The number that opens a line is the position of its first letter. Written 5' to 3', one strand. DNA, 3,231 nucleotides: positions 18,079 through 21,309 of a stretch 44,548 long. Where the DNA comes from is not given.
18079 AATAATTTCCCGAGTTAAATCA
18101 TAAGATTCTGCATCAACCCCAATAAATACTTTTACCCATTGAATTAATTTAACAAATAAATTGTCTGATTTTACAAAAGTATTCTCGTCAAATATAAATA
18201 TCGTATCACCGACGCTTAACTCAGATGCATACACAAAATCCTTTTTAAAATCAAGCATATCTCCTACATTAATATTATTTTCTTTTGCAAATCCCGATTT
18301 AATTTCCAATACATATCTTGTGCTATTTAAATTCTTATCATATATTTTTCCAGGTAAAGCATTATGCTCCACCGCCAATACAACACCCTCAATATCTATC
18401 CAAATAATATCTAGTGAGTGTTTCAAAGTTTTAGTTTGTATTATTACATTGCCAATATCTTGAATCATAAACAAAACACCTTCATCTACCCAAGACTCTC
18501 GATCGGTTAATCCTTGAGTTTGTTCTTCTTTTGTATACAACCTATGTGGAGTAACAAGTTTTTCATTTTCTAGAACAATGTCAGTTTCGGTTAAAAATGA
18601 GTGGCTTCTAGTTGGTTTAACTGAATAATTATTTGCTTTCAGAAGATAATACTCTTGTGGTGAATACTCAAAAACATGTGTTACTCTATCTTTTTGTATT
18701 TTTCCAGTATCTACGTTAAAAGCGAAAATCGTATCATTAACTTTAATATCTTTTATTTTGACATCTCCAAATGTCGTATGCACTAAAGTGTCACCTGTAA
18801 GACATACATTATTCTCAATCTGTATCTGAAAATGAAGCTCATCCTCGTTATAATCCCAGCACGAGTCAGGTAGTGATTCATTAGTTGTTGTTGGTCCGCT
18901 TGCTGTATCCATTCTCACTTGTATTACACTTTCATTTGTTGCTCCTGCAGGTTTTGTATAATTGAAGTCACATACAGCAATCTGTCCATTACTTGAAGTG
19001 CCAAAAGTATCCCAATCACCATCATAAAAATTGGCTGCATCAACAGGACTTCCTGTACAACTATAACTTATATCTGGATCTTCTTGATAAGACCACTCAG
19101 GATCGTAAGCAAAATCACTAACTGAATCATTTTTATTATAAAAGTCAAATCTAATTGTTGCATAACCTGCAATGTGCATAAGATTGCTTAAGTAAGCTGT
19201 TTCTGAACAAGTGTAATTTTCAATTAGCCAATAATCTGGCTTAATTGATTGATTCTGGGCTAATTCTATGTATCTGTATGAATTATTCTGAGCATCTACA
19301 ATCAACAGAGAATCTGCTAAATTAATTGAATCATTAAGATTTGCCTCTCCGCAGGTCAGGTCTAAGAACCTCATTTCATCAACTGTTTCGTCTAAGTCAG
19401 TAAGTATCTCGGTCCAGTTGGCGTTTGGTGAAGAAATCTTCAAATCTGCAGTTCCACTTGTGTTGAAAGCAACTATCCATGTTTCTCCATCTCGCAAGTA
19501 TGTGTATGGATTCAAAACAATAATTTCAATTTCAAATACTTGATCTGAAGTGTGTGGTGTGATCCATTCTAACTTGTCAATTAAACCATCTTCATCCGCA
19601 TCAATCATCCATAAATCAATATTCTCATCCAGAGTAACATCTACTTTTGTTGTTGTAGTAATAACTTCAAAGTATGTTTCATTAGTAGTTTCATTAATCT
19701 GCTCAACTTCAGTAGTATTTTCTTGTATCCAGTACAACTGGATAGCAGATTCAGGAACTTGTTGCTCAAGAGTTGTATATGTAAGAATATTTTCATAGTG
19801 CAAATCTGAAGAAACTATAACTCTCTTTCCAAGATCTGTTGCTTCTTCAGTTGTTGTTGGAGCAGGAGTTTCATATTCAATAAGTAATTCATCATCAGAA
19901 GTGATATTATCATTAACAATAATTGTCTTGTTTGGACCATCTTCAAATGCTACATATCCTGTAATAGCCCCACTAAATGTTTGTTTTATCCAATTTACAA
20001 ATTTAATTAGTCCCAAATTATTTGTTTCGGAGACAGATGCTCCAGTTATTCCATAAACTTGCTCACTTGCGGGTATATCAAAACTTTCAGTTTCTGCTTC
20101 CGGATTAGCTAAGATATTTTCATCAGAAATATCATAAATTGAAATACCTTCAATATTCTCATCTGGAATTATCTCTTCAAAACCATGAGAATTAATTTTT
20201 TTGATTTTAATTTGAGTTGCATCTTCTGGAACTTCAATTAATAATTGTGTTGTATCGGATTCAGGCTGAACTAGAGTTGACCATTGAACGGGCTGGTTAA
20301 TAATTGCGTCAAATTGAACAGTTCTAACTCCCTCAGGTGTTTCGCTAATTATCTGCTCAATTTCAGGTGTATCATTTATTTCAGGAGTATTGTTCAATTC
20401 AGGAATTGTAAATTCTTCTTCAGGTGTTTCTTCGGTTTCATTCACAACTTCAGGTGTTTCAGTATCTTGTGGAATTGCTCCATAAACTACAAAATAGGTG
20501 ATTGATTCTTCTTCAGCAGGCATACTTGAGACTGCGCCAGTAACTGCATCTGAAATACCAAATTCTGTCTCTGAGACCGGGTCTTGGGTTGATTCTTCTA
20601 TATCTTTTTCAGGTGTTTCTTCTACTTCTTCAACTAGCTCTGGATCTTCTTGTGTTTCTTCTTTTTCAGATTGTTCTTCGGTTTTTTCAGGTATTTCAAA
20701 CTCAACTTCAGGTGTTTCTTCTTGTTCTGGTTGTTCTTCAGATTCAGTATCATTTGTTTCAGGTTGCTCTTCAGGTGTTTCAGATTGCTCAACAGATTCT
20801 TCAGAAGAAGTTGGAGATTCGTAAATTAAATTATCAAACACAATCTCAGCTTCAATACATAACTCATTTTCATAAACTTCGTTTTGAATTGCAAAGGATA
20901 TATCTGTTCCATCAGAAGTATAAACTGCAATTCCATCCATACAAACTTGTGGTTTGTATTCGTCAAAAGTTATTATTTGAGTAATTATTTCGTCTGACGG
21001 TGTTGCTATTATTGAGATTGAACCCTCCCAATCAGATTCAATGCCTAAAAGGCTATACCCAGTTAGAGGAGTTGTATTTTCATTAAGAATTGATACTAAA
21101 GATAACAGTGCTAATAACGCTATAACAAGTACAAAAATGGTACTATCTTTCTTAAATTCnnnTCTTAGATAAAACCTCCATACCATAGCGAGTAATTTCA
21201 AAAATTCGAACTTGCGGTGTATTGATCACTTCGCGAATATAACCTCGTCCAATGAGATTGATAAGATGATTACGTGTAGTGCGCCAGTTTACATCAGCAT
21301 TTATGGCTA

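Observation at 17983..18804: Complete intein-like Hint domain without a +1 nucleophile inside the giant surface protein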

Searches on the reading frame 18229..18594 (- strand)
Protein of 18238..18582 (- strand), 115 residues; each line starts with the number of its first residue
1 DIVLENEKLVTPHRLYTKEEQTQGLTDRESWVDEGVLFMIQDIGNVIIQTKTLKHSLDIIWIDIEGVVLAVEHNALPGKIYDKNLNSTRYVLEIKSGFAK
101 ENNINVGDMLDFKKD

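Call 40: search_protein_families(library=pfam, proteins=[window:18238-18582:-], max_evalue=1)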
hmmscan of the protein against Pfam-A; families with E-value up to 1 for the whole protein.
seq(115 aa): 1 family
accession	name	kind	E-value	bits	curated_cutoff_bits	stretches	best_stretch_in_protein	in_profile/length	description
PF02643.20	DUF192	-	2.4e-16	60.1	27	1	17-112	8-96/96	Uncharacterized ACR, COG1430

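Call 52: find_homologous_proteins(query=A2, max_evalue=0.00001)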
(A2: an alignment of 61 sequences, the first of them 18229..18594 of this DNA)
Query A2 (61 sequences) (122 aa, profile of the alignment): 1850 proteins with E <= 0.00001 among 8000 candidates; the best 120 are listed.
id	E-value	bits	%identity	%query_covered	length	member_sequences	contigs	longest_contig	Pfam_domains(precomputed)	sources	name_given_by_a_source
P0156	2.9e-57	211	31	77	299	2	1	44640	PF02643.21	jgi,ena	-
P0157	1.8e-54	201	36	79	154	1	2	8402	PF02643.21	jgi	jgi:uncharacterized membrane protein (UPF0127 family)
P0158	8.5e-54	199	39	79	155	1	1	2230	PF02643.21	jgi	-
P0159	1.3e-53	199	38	79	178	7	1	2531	PF02643.21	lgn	-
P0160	2.3e-53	198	37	80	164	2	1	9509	PF02643.21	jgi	jgi:uncharacterized protein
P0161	3.7e-53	197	36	88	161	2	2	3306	PF02643.21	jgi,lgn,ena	-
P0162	5.0e-53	197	38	79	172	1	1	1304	PF02643.21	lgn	-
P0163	5.4e-53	197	32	76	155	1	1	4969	PF02643.21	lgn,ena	-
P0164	6.7e-53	196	36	79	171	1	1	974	PF02643.21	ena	-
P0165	8.1e-53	196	36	79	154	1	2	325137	PF02643.21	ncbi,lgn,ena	-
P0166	1.3e-52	195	34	88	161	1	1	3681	PF02643.21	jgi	-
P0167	1.7e-52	195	37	86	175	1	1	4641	PF02643.21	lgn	-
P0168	2.0e-52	195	40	78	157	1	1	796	PF02643.21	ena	-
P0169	3.1e-52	194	35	93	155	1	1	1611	PF02643.21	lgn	-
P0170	3.6e-52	194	34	79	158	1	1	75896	PF02643.21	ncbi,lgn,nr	ncbi:MAG: DUF192 domain-containing protein [Burkholderiales bacterium]|nr:DUF192 domain-containing p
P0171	4.0e-52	194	38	79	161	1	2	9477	PF02643.21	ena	-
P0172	5.6e-52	193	35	76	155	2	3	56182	PF02643.21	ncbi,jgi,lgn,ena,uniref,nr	ncbi:MAG: hypothetical protein A3B86_02905 [Candidatus Yanofskybacteria bacterium RIFCSPHIGHO2_02_FU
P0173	6.0e-52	193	37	75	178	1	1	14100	PF02643.21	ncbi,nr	ncbi:DUF192 domain-containing protein [Patescibacteria group bacterium AH-259-L07]|nr:DUF192 domain-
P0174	1.1e-51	192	35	79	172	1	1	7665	PF02643.21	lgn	-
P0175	1.2e-51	192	36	79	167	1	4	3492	PF02643.21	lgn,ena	-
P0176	1.4e-51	192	34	75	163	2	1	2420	PF02643.21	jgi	-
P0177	1.7e-51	192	35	75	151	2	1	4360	PF02643.21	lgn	-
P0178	2.0e-51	192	35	79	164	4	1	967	PF02643.21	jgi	-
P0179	2.8e-51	191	31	78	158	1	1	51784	PF02643.21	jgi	-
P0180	3.4e-51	191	33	79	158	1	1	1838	PF02643.21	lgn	-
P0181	4.4e-51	190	35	79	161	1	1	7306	PF02643.21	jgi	jgi:uncharacterized membrane protein (UPF0127 family)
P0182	5.6e-51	190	33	80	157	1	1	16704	PF02643.21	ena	-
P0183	7.0e-51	190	33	79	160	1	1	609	PF02643.21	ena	-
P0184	8.3e-51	190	39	79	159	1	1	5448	PF02643.21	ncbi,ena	ncbi:MAG TPA: DUF192 domain-containing protein [Candidatus Paceibacterota bacterium]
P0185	9.1e-51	189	36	79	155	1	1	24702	PF02643.21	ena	-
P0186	1.0e-50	189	33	79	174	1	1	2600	PF02643.21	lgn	-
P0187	1.0e-50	189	36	86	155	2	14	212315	PF02643.21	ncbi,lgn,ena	-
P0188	1.1e-50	189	37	79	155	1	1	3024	PF02643.21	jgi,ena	jgi:uncharacterized membrane protein (UPF0127 family)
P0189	1.1e-50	189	35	79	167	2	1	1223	PF02643.21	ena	-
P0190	1.3e-50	189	37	76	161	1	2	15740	PF02643.21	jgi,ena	jgi:hypothetical protein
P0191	1.7e-50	189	31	91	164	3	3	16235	PF02643.21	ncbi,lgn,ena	ncbi:MAG: DUF192 domain-containing protein [Patescibacteria group bacterium]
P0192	1.8e-50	188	38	80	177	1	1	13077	PF02643.21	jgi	-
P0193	1.8e-50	188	34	78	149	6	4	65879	PF02643.21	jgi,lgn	jgi:uncharacterized membrane protein (UPF0127 family)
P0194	1.8e-50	188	33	77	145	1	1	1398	PF02643.21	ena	-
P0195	1.9e-50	188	31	78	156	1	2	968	PF02643.21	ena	-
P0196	2.3e-50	188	29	78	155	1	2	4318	PF02643.21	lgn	-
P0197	2.6e-50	188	36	79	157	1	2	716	PF02643.21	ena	-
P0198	2.6e-50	188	32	79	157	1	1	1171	PF02643.21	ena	-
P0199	2.8e-50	188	30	79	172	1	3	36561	PF02643.21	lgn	-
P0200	2.8e-50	188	38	79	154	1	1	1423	PF02643.21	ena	-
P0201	3.5e-50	188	33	75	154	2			PF02643.21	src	-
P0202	3.6e-50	187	30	65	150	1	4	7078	PF02643.21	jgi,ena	-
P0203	3.9e-50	187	31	82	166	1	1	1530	PF02643.21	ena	-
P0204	4.8e-50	187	36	78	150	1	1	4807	PF02643.21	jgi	jgi:uncharacterized membrane protein (UPF0127 family)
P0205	5.3e-50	187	39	79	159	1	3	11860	PF02643.21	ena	-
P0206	5.6e-50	187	34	79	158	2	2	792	PF02643.21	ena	-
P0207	6.9e-50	187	34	79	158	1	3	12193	PF02643.21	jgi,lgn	-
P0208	7.2e-50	187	33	77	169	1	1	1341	PF02643.21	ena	-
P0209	8.0e-50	186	34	78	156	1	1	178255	PF02643.21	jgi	-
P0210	8.2e-50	186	32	80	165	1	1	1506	PF02643.21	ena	-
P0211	9.1e-50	186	34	78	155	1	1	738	PF02643.21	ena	-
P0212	1.1e-49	186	35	75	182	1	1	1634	PF02643.21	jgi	jgi:uncharacterized protein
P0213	1.2e-49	186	38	79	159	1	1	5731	PF02643.21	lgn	-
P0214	1.2e-49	186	33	77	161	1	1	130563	PF02643.21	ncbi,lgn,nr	ncbi:MAG: DUF192 domain-containing protein [Candidatus Vogelbacteria bacterium]|nr:DUF192 domain-con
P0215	1.4e-49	186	36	88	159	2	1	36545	PF02643.21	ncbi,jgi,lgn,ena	ncbi:MAG: DUF192 domain-containing protein [Candidatus Paceibacterota bacterium]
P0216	1.5e-49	185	33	78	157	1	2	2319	PF02643.21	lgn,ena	-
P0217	1.6e-49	185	32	75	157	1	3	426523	PF02643.21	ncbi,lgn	-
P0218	2.6e-49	185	32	76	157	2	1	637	PF02643.21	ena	-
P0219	2.7e-49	185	33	79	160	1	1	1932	PF02643.21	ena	-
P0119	2.9e-49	185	32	93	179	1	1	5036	PF02643.21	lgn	-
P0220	3.2e-49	184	34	94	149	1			PF02643.21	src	-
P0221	3.2e-49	184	33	75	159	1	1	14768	PF02643.21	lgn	-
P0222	3.7e-49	184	33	79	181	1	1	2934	PF02643.21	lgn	-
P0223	3.9e-49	184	34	79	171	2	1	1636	PF02643.21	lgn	-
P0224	3.9e-49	184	36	79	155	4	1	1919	PF02643.21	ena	-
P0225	3.9e-49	184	34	76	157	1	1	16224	PF02643.21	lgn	-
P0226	4.0e-49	184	33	78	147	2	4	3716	PF02643.21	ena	-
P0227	4.3e-49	184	35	79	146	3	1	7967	PF02643.21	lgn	-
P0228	4.3e-49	184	31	78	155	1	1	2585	PF02643.21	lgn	-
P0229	4.4e-49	184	32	75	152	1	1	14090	PF02643.21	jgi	jgi:uncharacterized membrane protein (UPF0127 family)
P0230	4.6e-49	184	32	80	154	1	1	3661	PF02643.21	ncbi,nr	ncbi:DUF192 domain-containing protein, partial [Patescibacteria group bacterium]|nr:DUF192 domain-co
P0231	4.7e-49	184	27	78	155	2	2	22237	PF02643.21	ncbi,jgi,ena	ncbi:MAG TPA: DUF192 domain-containing protein [Candidatus Paceibacterota bacterium]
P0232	4.8e-49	184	34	79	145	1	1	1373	PF02643.21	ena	-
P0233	5.0e-49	184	31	77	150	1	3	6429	PF02643.21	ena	-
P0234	5.1e-49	184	36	77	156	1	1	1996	PF02643.21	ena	-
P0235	5.3e-49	184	30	78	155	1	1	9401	PF02643.21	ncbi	-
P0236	5.7e-49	184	36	79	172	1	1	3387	PF02643.21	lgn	-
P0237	5.9e-49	184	35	80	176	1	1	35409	PF02643.21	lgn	-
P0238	6.2e-49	183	27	78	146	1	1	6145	PF02643.21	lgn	-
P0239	6.4e-49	183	31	79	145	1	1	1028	PF02643.21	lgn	-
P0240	6.6e-49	183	36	76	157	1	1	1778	PF02643.21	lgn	-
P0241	7.2e-49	183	35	79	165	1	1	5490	PF02643.21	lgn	-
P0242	8.2e-49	183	35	80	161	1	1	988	PF02643.21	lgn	-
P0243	9.5e-49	183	33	76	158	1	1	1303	PF02643.21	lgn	-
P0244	1.0e-48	183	36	66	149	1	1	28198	PF02643.21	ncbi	-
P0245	1.2e-48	183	34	79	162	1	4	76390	PF02643.21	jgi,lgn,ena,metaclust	metaclust:\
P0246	1.2e-48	183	34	75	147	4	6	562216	PF02643.21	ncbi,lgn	ncbi:MAG: DUF192 domain-containing protein [Candidatus Paceibacterota bacterium]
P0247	1.2e-48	183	35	75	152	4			PF02643.21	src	-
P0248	1.3e-48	182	35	78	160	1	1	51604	PF02643.21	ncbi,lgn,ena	-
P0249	1.3e-48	182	40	79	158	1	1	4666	PF02643.21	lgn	-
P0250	1.3e-48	182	31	78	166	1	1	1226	PF02643.21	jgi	jgi:uncharacterized protein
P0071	1.4e-48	182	38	79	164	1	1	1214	PF02643.21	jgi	jgi:uncharacterized membrane protein (UPF0127 family)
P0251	1.4e-48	182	33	80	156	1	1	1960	PF02643.21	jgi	-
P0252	1.5e-48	182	32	77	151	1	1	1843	PF02643.21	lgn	-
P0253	1.8e-48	182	33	76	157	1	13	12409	PF02643.21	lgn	-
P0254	1.8e-48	182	32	80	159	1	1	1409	PF02643.21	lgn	-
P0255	2.0e-48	182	36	75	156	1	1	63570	PF02643.21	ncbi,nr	ncbi:DUF192 domain-containing protein [Patescibacteria group bacterium AH-259-L05]|nr:DUF192 domain-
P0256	2.1e-48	182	34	77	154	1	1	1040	PF02643.21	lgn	-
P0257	2.4e-48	182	36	81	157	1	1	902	PF02643.21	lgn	-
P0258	2.6e-48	181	30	78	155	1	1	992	PF02643.21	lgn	-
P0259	3.7e-48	181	36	75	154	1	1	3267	PF02643.21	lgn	-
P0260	4.1e-48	181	35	79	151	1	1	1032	PF02643.21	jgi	-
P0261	4.8e-48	181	37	77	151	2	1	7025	PF02643.21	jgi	-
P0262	5.1e-48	181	31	93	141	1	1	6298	PF02643.21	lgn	-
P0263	5.3e-48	180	33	77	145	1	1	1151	PF02643.21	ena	-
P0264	5.3e-48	180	37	79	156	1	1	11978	PF02643.21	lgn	-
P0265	5.4e-48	180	33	79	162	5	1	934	PF02643.21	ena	-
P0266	5.8e-48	180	36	79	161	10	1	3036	PF02643.21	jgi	-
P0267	5.9e-48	180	36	95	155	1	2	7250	PF02643.21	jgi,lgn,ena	jgi:uncharacterized membrane protein (UPF0127 family)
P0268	6.1e-48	180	35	78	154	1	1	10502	PF02643.21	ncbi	-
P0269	6.5e-48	180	35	79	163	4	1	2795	PF02643.21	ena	-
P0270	6.6e-48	180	29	79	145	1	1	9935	PF02643.21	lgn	-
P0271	6.9e-48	180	30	77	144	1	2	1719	PF02643.21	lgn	-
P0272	7.3e-48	180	33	76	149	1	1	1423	PF02643.21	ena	-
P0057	7.4e-48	180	36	78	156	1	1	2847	PF02643.21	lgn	-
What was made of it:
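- Closest known: DUF192 / UPF0127 / COG1430 proteins. Different: All 120 best database homologues are stand-alone PF02643-only proteins, nearly all about 141-182 aa (one of 299 aa has two DUF192 copies), mostly from Patescibacteria (call 52).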

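Call 54: find_encoding_contigs(protein=P0187, flank=4000, max_places=4)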
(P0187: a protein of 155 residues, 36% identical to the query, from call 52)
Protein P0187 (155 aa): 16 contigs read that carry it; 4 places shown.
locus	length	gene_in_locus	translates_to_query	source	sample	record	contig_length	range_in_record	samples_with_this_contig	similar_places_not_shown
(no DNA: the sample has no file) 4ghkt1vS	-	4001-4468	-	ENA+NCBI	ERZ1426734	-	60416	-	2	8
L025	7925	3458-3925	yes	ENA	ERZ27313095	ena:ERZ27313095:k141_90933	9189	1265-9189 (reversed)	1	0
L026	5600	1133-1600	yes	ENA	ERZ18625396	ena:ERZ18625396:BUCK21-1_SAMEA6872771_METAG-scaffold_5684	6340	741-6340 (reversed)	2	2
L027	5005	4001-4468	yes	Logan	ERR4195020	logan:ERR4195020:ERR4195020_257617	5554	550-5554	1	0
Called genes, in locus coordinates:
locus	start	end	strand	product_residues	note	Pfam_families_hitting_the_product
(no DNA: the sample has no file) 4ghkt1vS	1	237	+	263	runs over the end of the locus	PF04085:MreC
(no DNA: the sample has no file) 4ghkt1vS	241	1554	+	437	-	PF01702:TGT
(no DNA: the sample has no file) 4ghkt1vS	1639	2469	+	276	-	-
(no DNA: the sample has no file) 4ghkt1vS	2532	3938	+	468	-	PF02784:Orn_Arg_deC_N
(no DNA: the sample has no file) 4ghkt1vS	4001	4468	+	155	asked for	PF02643:DUF192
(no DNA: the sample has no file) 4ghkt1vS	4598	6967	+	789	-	PF03477:ATP-cone, PF17975:RNR_Alpha (weak), PF21995:RNR-II_ins_dom (weak), PF02867:Ribonuc_red_lgC (faint)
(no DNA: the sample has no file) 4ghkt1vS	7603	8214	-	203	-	-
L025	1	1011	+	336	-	?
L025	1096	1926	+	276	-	-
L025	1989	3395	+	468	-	PF02784:Orn_Arg_deC_N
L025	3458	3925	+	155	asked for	PF02643:DUF192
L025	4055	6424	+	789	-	PF03477:ATP-cone, PF17975:RNR_Alpha (weak), PF21995:RNR-II_ins_dom (weak), PF02867:Ribonuc_red_lgC (faint)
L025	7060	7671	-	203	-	-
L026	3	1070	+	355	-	?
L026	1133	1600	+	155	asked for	PF02643:DUF192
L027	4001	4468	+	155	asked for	PF02643:DUF192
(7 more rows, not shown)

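Call 55: find_encoding_contigs(protein=P0246, flank=4000, max_places=3)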
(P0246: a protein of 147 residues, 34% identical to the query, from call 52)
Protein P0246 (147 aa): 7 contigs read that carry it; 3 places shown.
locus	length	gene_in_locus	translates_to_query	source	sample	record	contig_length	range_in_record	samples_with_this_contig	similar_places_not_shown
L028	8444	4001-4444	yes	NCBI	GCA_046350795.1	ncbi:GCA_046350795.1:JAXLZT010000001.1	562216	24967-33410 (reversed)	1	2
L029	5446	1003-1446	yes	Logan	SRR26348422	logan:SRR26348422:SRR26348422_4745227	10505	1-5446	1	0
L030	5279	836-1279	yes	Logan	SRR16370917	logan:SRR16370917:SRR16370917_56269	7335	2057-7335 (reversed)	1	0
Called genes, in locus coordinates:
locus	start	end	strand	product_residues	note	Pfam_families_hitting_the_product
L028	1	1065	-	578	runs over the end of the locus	PF00496:SBP_bac_5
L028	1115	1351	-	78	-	PF03840:SecG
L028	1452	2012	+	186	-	PF04011:LemA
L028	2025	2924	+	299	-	PF01435:Peptidase_M48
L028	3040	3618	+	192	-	PF03352:Adenine_glyco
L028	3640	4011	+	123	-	PF01641:SelR, PF24046:At4g08330 (faint)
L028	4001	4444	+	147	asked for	PF02643:DUF192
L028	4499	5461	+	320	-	PF00487:FA_desaturase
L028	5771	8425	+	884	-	PF03477:ATP-cone, PF00317:Ribonuc_red_lgN, PF02867:Ribonuc_red_lgC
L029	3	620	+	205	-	?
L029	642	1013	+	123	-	PF01641:SelR, PF24046:At4g08330 (faint)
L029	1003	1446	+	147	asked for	PF02643:DUF192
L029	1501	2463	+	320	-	PF00487:FA_desaturase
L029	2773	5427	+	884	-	PF03477:ATP-cone, PF00317:Ribonuc_red_lgN, PF02867:Ribonuc_red_lgC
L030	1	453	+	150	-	?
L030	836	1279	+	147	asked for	PF02643:DUF192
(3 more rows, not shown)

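Call 71: search_protein_families(library=pfam, proteins=[P0156], max_evalue=0.01)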
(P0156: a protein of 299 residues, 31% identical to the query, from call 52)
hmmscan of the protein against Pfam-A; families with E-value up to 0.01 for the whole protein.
P0156 (299 aa): 1 family
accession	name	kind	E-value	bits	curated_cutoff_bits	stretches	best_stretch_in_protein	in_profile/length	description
PF02643.20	DUF192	-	7.5e-54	180.3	27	2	181-284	1-93/96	Uncharacterized ACR, COG1430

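Call 80: search_protein_families(library=ncbifam, proteins=[window:18238-18582:-], max_evalue=0.001)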
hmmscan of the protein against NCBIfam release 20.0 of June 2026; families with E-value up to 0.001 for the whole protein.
window:18238-18582:- (115 aa): 1 family
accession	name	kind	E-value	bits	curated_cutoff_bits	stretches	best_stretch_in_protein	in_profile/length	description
NF002996.0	PRK03760.1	equivalog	1.3e-06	28.3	146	1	45-114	51-118/121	hypothetical protein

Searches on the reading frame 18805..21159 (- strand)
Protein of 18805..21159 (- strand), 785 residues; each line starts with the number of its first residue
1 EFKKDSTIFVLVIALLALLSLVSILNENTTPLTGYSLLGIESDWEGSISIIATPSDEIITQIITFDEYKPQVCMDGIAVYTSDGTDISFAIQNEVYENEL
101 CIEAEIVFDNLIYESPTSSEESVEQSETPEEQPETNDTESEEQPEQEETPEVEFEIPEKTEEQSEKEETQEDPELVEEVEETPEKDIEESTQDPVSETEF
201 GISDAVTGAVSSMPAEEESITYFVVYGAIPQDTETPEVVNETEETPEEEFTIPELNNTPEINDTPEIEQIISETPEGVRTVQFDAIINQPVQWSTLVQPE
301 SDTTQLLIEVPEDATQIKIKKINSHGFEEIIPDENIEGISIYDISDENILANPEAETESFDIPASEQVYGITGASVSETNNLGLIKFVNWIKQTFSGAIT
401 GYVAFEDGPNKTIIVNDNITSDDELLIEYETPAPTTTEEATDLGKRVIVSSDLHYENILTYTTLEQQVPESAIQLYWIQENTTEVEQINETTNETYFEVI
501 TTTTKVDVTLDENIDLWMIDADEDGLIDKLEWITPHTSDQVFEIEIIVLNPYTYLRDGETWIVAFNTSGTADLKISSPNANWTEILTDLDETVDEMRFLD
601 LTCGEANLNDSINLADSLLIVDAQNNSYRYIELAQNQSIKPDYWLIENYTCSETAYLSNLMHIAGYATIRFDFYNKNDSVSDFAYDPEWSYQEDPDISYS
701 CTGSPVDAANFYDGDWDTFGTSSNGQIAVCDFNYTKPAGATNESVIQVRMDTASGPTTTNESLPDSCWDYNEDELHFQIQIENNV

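Call 5: search_protein_families(library=pfam, proteins=[window:18805-21159:-], max_evalue=1)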
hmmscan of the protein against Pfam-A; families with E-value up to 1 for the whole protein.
window:18805-21159:- (785 aa): 1 family
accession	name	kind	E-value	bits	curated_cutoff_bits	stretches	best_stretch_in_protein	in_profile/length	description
PF13202.12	EF-hand_5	-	0.11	12.5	25.9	1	518-533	7-22/25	EF hand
